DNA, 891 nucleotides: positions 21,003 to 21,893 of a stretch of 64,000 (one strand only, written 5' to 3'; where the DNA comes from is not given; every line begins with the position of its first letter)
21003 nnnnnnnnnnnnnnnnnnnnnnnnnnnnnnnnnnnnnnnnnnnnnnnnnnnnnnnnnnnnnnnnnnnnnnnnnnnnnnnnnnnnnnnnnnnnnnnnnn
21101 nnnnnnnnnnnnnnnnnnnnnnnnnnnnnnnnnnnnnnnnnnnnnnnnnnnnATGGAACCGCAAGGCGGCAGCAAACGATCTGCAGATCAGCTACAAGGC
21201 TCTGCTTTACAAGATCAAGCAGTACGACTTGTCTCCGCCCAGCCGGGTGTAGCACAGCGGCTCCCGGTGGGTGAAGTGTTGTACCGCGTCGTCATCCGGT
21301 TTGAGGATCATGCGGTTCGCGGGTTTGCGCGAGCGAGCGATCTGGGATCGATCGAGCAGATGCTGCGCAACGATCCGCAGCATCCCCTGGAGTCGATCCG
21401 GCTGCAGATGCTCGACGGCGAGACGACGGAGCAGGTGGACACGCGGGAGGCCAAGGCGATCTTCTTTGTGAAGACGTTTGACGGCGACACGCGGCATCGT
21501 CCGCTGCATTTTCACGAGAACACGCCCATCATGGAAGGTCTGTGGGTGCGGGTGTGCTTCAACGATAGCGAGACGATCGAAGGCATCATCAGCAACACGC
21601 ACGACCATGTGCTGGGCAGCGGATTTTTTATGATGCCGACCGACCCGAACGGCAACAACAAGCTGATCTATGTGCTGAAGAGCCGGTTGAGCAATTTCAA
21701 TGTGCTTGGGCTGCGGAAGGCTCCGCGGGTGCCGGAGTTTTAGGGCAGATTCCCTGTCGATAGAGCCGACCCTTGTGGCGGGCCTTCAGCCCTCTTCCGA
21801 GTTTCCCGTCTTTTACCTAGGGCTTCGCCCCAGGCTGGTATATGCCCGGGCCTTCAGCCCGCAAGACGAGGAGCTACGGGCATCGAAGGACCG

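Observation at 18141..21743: Divergent pair of phosphorylation-independent sigma-54 activators plus a DUF6982-like partner inside the exosortase EPS locus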

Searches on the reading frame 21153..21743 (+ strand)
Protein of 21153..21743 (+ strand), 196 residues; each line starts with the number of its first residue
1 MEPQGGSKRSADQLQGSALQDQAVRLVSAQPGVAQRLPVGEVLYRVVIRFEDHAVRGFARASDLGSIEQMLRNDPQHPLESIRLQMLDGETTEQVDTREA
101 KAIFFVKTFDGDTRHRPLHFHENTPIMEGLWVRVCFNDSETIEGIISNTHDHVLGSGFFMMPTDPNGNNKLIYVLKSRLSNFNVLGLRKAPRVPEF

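Call 3: search_protein_families(library=pfam, proteins=[window:21153-21743:+], max_evalue=0.01)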
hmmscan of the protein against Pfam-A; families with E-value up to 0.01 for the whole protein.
window:21153-21743:+ (196 aa): 1 family
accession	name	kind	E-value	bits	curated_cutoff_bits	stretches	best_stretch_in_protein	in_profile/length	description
PF22478.1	DUF6982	-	6.7e-36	123.7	24.5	1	45-186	4-134/134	Family of unknown function (DUF6982)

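Call 4: search_protein_families(library=ncbifam, proteins=[window:21153-21743:+], max_evalue=0.01)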
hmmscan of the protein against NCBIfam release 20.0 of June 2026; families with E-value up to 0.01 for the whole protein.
window:21153-21743:+ (196 aa): 0 families

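Call 12: search_solved_structures(query=window:21267-21743:+, max_evalue=10, show_alignments=3)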
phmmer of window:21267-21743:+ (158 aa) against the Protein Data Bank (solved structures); distinct sequences matched with E-value up to 10: 0.

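Call 15: find_related_loci(query=window:21267-21743:+, collection=genome_contigs, flank=7000)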
Query window:21267-21743:+ (158 aa) in genome_contigs; peptide patterns used: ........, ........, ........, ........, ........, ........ (x = any residue, [..] = any of these).
195 stretches matched a pattern; 41 encode a relative of the query (tblastn E <= 1e-3); 41 distinct loci.
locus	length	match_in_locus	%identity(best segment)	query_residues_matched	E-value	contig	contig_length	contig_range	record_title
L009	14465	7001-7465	94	4-158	3e-99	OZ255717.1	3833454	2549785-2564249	MAG: Acidobacteriaceae bacterium isolate d12f4ae7-fd9c-48d9-9f87-5c589254923f genome assembly, chromosome: 1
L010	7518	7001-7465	94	4-158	4e-99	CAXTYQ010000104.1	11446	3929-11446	MAG TPA_asm: uncultured Acidobacteriaceae bacterium isolate public_SRR2387885_metawrap_bin.6 genome assembly, contig: pu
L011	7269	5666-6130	92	4-158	3e-97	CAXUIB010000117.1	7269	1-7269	MAG TPA_asm: uncultured Acidobacteriaceae bacterium isolate public_SRR14722095_metawrap_bin.3 genome assembly, contig: p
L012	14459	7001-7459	75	6-158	2e-80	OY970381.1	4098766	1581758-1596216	MAG: uncultured Acidobacteriaceae bacterium isolate MFD04580.bin.1.19 genome assembly, chromosome: 1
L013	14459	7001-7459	75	6-158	4e-79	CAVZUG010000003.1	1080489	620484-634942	MAG: uncultured Acidobacteriaceae bacterium isolate MFD09603.bin.2.14 genome assembly, contig: contig_31515, whole genom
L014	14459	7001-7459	74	6-158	2e-78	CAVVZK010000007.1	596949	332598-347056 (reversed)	MAG: uncultured Acidobacteriaceae bacterium isolate MFD04580.bin.2.25 genome assembly, contig: contig_47827, whole genom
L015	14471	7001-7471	72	2-158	1e-78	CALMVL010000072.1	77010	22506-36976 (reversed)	MAG TPA_asm: uncultured Granulicella sp. isolate SRR13685148_bin.7_CONCOCT_v1.1_MAG genome assembly, contig: NODE_32_len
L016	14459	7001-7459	73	6-158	8e-77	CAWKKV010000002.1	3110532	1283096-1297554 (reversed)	MAG: uncultured Acidobacteriaceae bacterium isolate MFD04580.bin.2.6 genome assembly, contig: contig_2727, whole genome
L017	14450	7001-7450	73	6-155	8e-77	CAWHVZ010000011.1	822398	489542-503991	MAG: uncultured Acidobacteriaceae bacterium isolate MFD04463.bin.2.174 genome assembly, contig: contig_67203, whole geno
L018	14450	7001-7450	71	6-155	2e-75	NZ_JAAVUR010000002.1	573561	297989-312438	Granulicella sp. dw_53 2, whole genome shotgun sequence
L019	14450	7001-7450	71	6-155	2e-75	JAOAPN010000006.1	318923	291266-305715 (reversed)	MAG: Acidobacteriaceae bacterium isolate RYN_15 scaffold_359847, whole genome shotgun sequence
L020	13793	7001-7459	69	6-158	9e-75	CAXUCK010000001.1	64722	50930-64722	MAG TPA_asm: uncultured Acidobacteriaceae bacterium isolate public_SRR14722165_metawrap_bin.4 genome assembly, contig: p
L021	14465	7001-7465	71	4-158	2e-74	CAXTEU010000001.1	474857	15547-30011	MAG TPA_asm: uncultured Acidobacteriaceae bacterium isolate private_TS1974_metawrap_bin.5 genome assembly, contig: priva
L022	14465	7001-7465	68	4-158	2e-74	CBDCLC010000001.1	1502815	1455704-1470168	MAG: Acidobacteriaceae bacterium isolate 9066ce07-3e03-4796-b30b-7d2e29da3490 genome assembly, contig: contig_1, whole g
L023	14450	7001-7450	72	6-155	2e-74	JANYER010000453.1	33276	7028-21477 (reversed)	MAG: Granulicella sp. isolate 338R_metabinner_35_sub 338R_k141_506362, whole genome shotgun sequence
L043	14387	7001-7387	34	7-146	9e-16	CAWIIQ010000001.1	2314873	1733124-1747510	MAG: Candidatus Krumholzibacteria bacterium isolate MFD03804.bin.1.34 genome assembly, contig: contig_15583, whole genom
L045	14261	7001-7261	35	51-139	9e-11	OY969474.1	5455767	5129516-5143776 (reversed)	MAG: uncultured Acidobacteriota bacterium isolate MFD05747.bin.1.131 genome assembly, chromosome: 1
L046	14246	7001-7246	35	55-137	1e-10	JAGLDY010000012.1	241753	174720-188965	MAG: Candidatus Sabulitectum sp. isolate SW_4_48 ROV167.bin.48.fa_12, whole genome shotgun sequence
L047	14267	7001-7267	37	57-147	2e-10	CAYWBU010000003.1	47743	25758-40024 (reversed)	MAG TPA_asm: uncultured Bacteriovoracaceae bacterium isolate binchicken_co42_35 genome assembly, contig: NODE_567_length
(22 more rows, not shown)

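Call 16: find_homologous_proteins(query=window:21267-21743:+)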
Query window:21267-21743:+ (158 aa): 433 proteins with E <= 0.001 among 450 candidates; the best 120 are listed.
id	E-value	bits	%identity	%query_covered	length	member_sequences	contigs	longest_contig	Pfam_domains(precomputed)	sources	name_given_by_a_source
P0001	6.7e-75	268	76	96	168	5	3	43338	PF22478.2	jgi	jgi:hypothetical protein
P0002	5.5e-74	265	79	96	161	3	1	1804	PF22478.2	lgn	-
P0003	2.5e-73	263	75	97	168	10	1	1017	PF22478.2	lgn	-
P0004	2.5e-73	263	75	96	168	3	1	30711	PF22478.2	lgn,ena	-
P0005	2.7e-73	263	74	97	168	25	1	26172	PF22478.2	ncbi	-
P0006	4.1e-73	262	73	97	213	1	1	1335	PF22478.2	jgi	jgi:preprotein translocase subunit SecF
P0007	9.5e-73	261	73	97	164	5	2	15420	PF22478.2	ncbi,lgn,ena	-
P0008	2.0e-72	260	71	100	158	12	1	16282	PF22478.2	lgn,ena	-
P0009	4.1e-71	256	74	97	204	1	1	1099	PF22478.2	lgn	-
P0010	5.7e-71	255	70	100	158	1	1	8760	PF22478.2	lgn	-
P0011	1.6e-70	254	73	95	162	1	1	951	PF22478.2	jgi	jgi:hypothetical protein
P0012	2.4e-70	253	73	95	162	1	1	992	PF22478.2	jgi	jgi:hypothetical protein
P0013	7.6e-70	252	73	95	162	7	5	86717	PF22478.2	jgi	jgi:hypothetical protein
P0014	1.4e-69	251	70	95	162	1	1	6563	PF22478.2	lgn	-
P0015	1.5e-69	251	68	100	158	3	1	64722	PF22478.2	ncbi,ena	-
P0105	1.2e-63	232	68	96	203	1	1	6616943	PF22478.2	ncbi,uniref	ncbi:DUF6982 domain-containing protein [Tunturiibacter gelidiferens]|uniref:DUF6982 domain-containin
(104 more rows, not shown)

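Call 31: search_protein_representatives(protein=window:21267-21743:+)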
Query: 158 residues. Proteins with E-value up to 0.001 (for the whole library): 433; up to 1e-10: 108; up to 1e-30: 14. The best 150 are listed.
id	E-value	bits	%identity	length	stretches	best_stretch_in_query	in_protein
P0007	3.0e-73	261.2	73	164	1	5-158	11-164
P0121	2.0e-51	190.3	69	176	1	5-125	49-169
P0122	3.2e-38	147.4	46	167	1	5-151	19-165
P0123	2.7e-36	141.1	46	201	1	7-154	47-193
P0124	6.7e-36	139.8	42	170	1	7-152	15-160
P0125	1.6e-34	135.4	47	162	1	5-151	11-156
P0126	1.8e-34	135.2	49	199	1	1-155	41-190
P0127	1.3e-33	132.4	44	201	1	5-150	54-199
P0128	1.0e-32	129.5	41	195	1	7-153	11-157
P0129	1.6e-32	128.8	62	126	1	44-131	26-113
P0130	2.9e-32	128.0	43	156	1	7-154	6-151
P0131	9.2e-32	126.4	69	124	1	5-90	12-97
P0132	2.6e-31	124.9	41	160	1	7-151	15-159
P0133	8.9e-31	123.2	40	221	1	7-151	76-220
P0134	1.1e-30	122.8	41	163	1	4-156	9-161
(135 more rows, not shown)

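Call 43: predict_structure(alignment_id=A1)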
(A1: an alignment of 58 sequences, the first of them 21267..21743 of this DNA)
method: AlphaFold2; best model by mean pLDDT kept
length: 158 residues; sequences in the alignment: 58
mean_pLDDT: 86.9   pTM: 0.81
mean pLDDT of the five models: 86.9, 86.1, 86.0, 85.1, 84.6
residues with pLDDT >= 90: 103; 70-90: 29; 50-70: 21; < 50: 5
segments of 3 or more residues with pLDDT < 50: 84-88
pLDDT, mean of each block of 10 residues (from residue 1): 94 97 91 75 96 96 96 71 52 95 93 87 91 95 94 66
secondary structure, 60 per line:
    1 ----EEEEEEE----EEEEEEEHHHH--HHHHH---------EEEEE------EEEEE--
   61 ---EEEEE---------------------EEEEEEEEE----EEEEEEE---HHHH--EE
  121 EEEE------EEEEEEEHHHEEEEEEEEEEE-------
elements in order: E5-11 E16-22 H23-26 H29-33 E43-47 E54-58 E64-68 E90-98 E103-109 H113-116 E119-124 E131-137 E141-151

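Call 47: fold_search(model_id=the predicted structure, library=pdb)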
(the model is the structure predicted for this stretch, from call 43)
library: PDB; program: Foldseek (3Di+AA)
matches with E <= 10: 565; with E <= 0.001: 0
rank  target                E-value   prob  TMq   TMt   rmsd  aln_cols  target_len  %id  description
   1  5zcj_C                4.9e-02  0.69  0.23  0.28  12.2       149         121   12  Crystal structure of complex (released 2018-06-27)
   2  6co2_D                9.8e-02  0.44  0.21  0.27  11.7       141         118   11  Structure of an engineered protein (NUDT16TI) in complex with 53BP1 Tudor domains (released 2018-06-06)
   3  5j26_A                1.2e-01  0.16  0.16  0.21  12.2       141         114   12  Crystal structure of a 53BP1 Tudor domain in complex with a ubiquitin variant (released 2016-12-14)
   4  9nh5_G                1.9e-01  0.87  0.27  0.52   9.5        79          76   10  CRYO-EM STRUCTURE OF HUMAN U7 SNRNP WITH METHYLATED noncleavable H2A* SUBSTRATE PRE-MRNA (core region) (released 2026-01-21)
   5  7yt9_B                2.2e-01  0.25  0.22  0.14  14.5       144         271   12  crystal structure of AGD1-4 of Arabidopsis AGDP3 (released 2022-10-12)
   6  7caj_A                2.4e-01  0.18  0.21  0.17  14.2       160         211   13  Crystal structure of SETDB1 Tudor domain in complexed with Compound 2. (released 2021-04-07)
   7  8ye8_B                2.8e-01  0.30  0.23  0.27  14.2       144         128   10  Crystal structure of mouse BAHCC1 TTD domain in complex with H4K20me1 peptide (released 2025-07-16)
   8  5e0h_B                3.0e-01  0.07  0.14  0.14  15.2       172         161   12  1.95 A resolution structure of Norovirus 3CL protease in complex with a triazole-based macrocyclic (18-mer) inhibitor (released 2016-05-04)
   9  4noy_F                3.5e-01  0.89  0.26  0.50   6.6        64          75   14  Crystal structure of Listeria monocytogenes Hfq F43W (released 2014-09-10)
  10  4nl2_F                3.5e-01  0.87  0.25  0.49   6.7        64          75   14  Crystal Structure of Listeria monocytogenes Hfq (released 2014-09-10)
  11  7c9n_A                3.5e-01  0.15  0.21  0.17  14.2       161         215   13  Crystal structure of SETDB1 tudor domain in complexed with Compound 1. (released 2021-04-07)
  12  4nl2_C                3.7e-01  0.90  0.26  0.51   6.1        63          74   14  Crystal Structure of Listeria monocytogenes Hfq (released 2014-09-10)
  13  9coj_MODEL_1_A        3.7e-01  0.33  0.26  0.31  13.8       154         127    8  SH3-like tandem domain of human KIN protein (released 2024-07-31)
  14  7cd9_A                3.7e-01  0.14  0.21  0.17  14.9       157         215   12  Crystal Structure of SETDB1 tudor domain in complexed with Compound 6 (released 2021-04-07)
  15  9p7r_A1               4.1e-01  0.11  0.19  0.09  16.9       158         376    9  In situ structure of the sheathed FlaB flagellar filament in Vibrio cholerae (released 2025-09-24)
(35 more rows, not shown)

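Call 58: find_encoding_contigs(protein=P0124, flank=8000, max_places=3)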
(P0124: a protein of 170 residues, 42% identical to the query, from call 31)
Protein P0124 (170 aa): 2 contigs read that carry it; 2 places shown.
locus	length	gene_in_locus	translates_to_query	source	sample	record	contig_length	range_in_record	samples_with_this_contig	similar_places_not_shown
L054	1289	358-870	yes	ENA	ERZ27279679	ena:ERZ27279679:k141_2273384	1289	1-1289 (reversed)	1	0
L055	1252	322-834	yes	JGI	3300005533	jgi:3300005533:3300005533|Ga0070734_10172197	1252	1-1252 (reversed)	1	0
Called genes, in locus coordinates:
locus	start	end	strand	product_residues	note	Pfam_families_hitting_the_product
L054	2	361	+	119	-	?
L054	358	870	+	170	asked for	PF22478:DUF6982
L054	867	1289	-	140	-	?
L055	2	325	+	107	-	?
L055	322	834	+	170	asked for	PF22478:DUF6982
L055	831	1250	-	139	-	?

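Call 59: find_encoding_contigs(protein=P0128, flank=8000, max_places=3)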
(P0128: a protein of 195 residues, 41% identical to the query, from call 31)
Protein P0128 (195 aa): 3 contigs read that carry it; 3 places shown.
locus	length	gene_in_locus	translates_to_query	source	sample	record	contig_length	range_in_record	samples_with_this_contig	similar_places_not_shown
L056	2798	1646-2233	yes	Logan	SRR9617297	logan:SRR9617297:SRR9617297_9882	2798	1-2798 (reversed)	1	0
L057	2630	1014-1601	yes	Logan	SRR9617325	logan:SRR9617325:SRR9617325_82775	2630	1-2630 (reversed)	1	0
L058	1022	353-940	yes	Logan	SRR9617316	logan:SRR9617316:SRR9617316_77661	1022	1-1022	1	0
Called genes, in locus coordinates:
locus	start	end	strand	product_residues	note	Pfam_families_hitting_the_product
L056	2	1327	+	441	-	?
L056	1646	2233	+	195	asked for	PF22478:DUF6982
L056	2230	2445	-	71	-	-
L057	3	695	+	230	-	?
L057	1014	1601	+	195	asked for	PF22478:DUF6982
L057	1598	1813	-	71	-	-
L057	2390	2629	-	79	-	?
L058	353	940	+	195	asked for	PF22478:DUF6982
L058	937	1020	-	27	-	?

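Call 74: find_encoding_contigs(protein=P0105, flank=10000, max_places=1)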
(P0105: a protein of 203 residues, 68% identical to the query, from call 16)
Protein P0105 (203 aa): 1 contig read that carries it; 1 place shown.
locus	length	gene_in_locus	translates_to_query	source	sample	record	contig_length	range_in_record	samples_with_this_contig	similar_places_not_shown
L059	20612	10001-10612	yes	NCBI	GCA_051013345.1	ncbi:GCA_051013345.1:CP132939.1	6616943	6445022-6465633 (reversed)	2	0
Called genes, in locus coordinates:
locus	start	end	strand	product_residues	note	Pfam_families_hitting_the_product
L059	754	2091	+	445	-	-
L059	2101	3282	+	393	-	PF02706:Wzz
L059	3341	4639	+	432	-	PF13401:AAA_22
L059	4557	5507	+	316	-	PF13614:AAA_31 (weak)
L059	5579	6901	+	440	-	PF02397:Bac_transf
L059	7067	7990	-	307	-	PF00158:Sigma54_activat, PF14532:Sigma54_activ_2 (weak), PF25601:AAA_lid_14, PF02954:HTH_8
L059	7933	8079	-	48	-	PF00158:Sigma54_activat, PF14532:Sigma54_activ_2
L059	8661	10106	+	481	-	PF00072:Response_reg (weak), PF00158:Sigma54_activat, PF14532:Sigma54_activ_2, PF07728:AAA_5, PF25601:AAA_lid_14, PF02954:HTH_8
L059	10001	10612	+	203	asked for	PF22478:DUF6982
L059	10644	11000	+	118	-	PF07883:Cupin_2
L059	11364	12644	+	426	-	PF13372:Alginate_exp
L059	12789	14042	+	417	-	PF00190:Cupin_1, PF07883:Cupin_2, PF00190:Cupin_1, PF07883:Cupin_2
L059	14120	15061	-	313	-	PF01063:Aminotran_4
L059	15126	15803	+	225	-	PF01914:MarC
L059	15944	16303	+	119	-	PF12867:DinB_2 (weak)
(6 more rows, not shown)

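Call 82: search_protein_families(library=pfam, proteins=[L043:5275-6852:-, L043:7725-8684:+, L043:4785-5096:-, L046:6213-6725:-, L046:7272-7994:-, L046:8173-9324:+, L047:5614-6612:+, L047:7297-8550:-, L045:7624-9372:-, L045:9381-11261:-], max_evalue=0.0001)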
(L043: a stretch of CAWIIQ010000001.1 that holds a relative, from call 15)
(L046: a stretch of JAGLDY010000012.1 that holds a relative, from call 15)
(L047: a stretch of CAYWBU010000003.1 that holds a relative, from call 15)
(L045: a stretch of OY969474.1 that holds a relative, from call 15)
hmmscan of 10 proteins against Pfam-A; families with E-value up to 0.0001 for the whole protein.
L043:5275-6852:- (525 aa): 4 families
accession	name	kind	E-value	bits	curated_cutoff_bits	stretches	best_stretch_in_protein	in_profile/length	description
PF01743.26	PolyA_pol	-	2.7e-19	70.2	23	1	95-225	1-126/126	Poly A polymerase head domain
PF12627.12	PolyA_pol_RNAbd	-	5.8e-13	48.8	22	1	250-311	1-61/64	Probable RNA and SrmB- binding site of polymerase A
PF13735.12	tRNA_NucTran2_2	-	2e-09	38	27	1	378-517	24-148/149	tRNA nucleotidyltransferase domain 2 putative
PF01966.28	HD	-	1.1e-07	32.5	22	1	336-409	19-92/116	HD domain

L043:7725-8684:+ (319 aa): 0 families

L043:4785-5096:- (103 aa): 0 families

L046:6213-6725:- (170 aa): 1 family
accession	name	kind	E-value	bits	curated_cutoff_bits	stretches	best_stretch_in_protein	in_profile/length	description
PF00588.24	SpoU_methylase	-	4.3e-24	85.7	29.7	1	9-146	4-141/142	SpoU rRNA Methylase family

L046:7272-7994:- (240 aa): 2 families
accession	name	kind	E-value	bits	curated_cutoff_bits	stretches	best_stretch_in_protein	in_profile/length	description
PF03749.19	SfsA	-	3.9e-37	127.6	22.8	1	111-224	21-135/138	Sugar fermentation stimulation protein RE domain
PF17746.7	SfsA_N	-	1.3e-16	60.8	25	1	22-89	1-63/63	SfsA N-terminal OB domain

L046:8173-9324:+ (383 aa): 1 family
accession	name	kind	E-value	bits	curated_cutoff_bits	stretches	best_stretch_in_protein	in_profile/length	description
PF03772.21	Competence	-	6.9e-32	111.3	23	1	126-361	1-250/270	Competence protein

L047:5614-6612:+ (332 aa): 2 families
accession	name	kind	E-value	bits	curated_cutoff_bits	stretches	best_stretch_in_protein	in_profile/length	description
PF02826.25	2-Hacid_dh_C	-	2.6e-59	200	25.1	1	125-300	2-178/178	D-isomer specific 2-hydroxyacid dehydrogenase, NAD binding domain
PF00389.36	2-Hacid_dh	-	1.1e-32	112.9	24.6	1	20-331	1-133/134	D-isomer specific 2-hydroxyacid dehydrogenase, catalytic domain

L047:7297-8550:- (417 aa): 1 family
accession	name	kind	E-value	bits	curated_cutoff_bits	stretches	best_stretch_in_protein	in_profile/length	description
PF00365.25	PFK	-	1.6e-53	182.3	30.9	1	22-360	2-276/277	Phosphofructokinase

L045:7624-9372:- (582 aa): 4 families
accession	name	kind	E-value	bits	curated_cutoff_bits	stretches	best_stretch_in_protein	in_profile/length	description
PF00561.26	Abhydrolase_1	-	2.7e-21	76.8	25.8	1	79-227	2-108/245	alpha/beta hydrolase fold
PF08386.16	Abhydrolase_4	-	1.6e-16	60.7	21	1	372-473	4-103/103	TAP-like protein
PF12146.15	Hydrolase_4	-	5.6e-06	26.3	27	0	403-434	191-223/239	Serine aminopeptidase, S33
PF11954.13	DUF3471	-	3e-05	24.8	29.3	1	490-568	4-88/103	Domain of unknown function (DUF3471)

L045:9381-11261:- (626 aa): 7 families
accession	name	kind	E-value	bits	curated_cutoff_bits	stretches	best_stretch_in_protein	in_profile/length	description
PF00158.32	Sigma54_activat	-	3.2e-55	186.8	20.2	1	307-467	3-165/168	Sigma-54 interaction domain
PF25601.1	AAA_lid_14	-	1.5e-21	76.5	27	1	475-557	1-82/87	AAA+ ATPase lid domain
PF14532.12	Sigma54_activ_2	-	2.9e-20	73.3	25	1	307-474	2-138/138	Sigma-54 interaction domain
PF00498.31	FHA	-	2.3e-13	50.8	20.7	1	31-92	3-67/67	FHA domain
PF16697.10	Yop-YscD_cpl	-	1.7e-10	41.4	33.2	1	23-99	13-91/94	Inner membrane component of T3SS, cytoplasmic domain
PF02954.25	HTH_8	-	3.3e-09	36.7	22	1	571-609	2-41/42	Bacterial regulatory protein, Fis family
PF07728.20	AAA_5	-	1.3e-05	25.7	22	1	328-445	1-123/139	AAA domain (dynein-related subfamily)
